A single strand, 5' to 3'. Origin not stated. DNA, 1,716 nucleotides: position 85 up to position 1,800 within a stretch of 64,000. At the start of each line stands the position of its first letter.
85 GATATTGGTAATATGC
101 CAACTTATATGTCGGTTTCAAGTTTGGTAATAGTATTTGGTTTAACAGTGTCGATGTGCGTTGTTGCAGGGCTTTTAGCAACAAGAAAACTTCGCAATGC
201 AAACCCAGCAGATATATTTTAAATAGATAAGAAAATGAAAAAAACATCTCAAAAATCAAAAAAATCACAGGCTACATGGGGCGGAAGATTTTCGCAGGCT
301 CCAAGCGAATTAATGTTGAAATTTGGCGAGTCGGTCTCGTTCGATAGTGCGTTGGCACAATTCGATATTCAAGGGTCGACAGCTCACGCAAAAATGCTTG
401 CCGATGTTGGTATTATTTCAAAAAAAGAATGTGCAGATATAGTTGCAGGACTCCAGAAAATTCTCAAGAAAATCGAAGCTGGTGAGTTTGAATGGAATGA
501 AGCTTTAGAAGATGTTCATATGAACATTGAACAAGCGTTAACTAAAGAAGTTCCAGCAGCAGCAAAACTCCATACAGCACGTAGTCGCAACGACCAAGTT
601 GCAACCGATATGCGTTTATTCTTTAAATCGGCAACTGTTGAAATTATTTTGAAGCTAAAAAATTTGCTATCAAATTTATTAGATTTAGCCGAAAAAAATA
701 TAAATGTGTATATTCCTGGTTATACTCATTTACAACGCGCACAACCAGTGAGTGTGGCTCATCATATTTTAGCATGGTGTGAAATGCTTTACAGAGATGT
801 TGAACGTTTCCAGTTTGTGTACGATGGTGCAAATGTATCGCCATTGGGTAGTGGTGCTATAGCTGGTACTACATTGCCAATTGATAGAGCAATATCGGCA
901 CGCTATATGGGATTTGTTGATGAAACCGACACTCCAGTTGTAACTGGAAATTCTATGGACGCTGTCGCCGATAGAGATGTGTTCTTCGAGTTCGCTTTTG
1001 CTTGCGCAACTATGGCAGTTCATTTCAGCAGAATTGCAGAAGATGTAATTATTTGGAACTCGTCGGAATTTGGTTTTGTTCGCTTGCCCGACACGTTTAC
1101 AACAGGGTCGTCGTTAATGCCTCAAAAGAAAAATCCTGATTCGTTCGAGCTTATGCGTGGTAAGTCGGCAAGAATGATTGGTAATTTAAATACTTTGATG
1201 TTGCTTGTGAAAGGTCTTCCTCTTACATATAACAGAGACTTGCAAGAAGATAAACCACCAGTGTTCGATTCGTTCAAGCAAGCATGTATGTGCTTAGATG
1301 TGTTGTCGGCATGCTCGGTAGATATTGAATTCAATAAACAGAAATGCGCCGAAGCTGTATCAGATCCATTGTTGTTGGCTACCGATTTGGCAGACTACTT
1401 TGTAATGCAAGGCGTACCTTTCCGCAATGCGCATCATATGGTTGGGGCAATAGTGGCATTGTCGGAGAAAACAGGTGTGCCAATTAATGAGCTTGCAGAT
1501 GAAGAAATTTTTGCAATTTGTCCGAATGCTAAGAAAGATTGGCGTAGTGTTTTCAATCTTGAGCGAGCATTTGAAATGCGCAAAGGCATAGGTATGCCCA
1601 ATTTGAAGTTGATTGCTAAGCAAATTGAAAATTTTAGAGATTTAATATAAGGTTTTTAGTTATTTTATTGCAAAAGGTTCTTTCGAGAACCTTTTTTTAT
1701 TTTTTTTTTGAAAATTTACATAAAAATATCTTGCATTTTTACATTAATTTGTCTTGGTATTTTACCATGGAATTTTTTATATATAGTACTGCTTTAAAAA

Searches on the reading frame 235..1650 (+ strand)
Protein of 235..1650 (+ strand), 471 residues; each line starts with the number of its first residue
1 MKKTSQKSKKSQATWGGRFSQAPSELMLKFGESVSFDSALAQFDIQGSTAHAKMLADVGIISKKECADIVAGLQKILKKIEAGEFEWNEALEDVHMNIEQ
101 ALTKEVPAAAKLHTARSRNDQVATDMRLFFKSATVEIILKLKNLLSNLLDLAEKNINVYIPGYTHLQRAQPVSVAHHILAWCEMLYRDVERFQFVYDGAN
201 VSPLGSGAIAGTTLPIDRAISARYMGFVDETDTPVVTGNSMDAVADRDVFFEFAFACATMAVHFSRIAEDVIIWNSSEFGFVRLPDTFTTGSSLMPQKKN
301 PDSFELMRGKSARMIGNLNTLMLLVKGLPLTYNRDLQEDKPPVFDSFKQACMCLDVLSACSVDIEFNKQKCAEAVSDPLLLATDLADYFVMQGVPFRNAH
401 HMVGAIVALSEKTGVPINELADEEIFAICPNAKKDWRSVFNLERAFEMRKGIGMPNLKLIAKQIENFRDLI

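Call 38: search_protein_families(library=pfam, alignment_id=A3, max_evalue=0.00001)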
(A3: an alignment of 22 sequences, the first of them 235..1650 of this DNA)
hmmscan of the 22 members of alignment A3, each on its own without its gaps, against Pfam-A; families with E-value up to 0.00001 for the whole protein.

A. member 1, window:235-1650:+ (471 aa): 2 families
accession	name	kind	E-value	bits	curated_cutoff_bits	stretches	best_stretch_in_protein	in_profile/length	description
PF00206.25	Lyase_1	-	5e-74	250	27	1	17-316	1-312/312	Lyase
PF14698.11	ASL_C2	-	3.2e-20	72.8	27.3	1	380-445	2-67/69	Argininosuccinate lyase C-terminal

B. families by the number of members that match (of 22 scanned): 31 families (the first 25 are shown)
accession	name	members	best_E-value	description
PF00920.27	ILVD_EDD_N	1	3.5e-125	Dihydroxy-acid/6-phosphogluconate dehydratase N-terminal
PF00113.28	Enolase_C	1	3.6e-124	Enolase, C-terminal TIM barrel domain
PF02733.22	Dak1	1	9.3e-96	Dak1 domain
PF02606.20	LpxK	1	3.2e-79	Tetraacyldisaccharide-1-P 4'-kinase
PF00206.25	Lyase_1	1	5e-74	Lyase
PF24877.1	ILV_EDD_C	1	5.5e-72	Dihydroxy-acid/6-phosphogluconate dehydratase C-terminal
PF03952.21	Enolase_N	1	3e-52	Enolase, N-terminal domain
PF01545.26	Cation_efflux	1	1.1e-44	Cation efflux family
PF04079.22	SMC_ScpB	1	1.7e-44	Segregation and condensation complex subunit ScpB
PF08340.16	YicC-like_C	1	5.5e-42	Endoribonuclease YicC-like, C-terminal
PF02878.22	PGM_PMM_I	1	1.7e-36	Phosphoglucomutase/phosphomannomutase, alpha/beta/alpha domain I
PF02734.22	Dak2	1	3.9e-36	DAK2 domain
PF02616.19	SMC_ScpA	1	1.5e-30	Segregation and condensation protein ScpA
PF02880.22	PGM_PMM_III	1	8.3e-30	Phosphoglucomutase/phosphomannomutase, alpha/beta/alpha domain III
PF01618.21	MotA_ExbB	1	1.5e-27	MotA/TolQ/ExbB proton channel family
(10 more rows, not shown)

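Call 76: find_encoding_contigs(protein=window:235-1650:+, flank=10000, max_places=1)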
Protein window:235-1650:+ (471 aa): 9 contigs read that carry it; 1 place shown.
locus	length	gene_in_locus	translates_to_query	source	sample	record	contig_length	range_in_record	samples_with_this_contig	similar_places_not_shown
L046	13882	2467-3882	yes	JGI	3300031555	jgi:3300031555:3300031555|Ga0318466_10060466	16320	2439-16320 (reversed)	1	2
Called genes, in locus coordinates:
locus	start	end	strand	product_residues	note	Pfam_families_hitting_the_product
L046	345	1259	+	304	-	PF00364:Biotin_lipoyl (faint), PF25973:BSH_CzcB, PF25990:Beta-barrel_YknX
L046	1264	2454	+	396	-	PF02687:FtsX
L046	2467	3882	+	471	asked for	PF00206:Lyase_1, PF14698:ASL_C2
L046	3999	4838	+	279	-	PF01618:MotA_ExbB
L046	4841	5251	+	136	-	PF02472:ExbD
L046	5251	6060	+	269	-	PF13103:TonB_2, PF03544:TonB_C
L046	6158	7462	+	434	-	PF03952:Enolase_N, PF00113:Enolase_C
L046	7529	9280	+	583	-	-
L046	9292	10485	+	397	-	PF02606:LpxK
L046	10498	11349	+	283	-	PF01545:Cation_efflux, PF16916:ZT_dimer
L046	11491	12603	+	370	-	PF02836:Glyco_hydro_2_C (faint)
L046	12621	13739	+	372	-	-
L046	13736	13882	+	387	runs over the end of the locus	PF00150:Cellulase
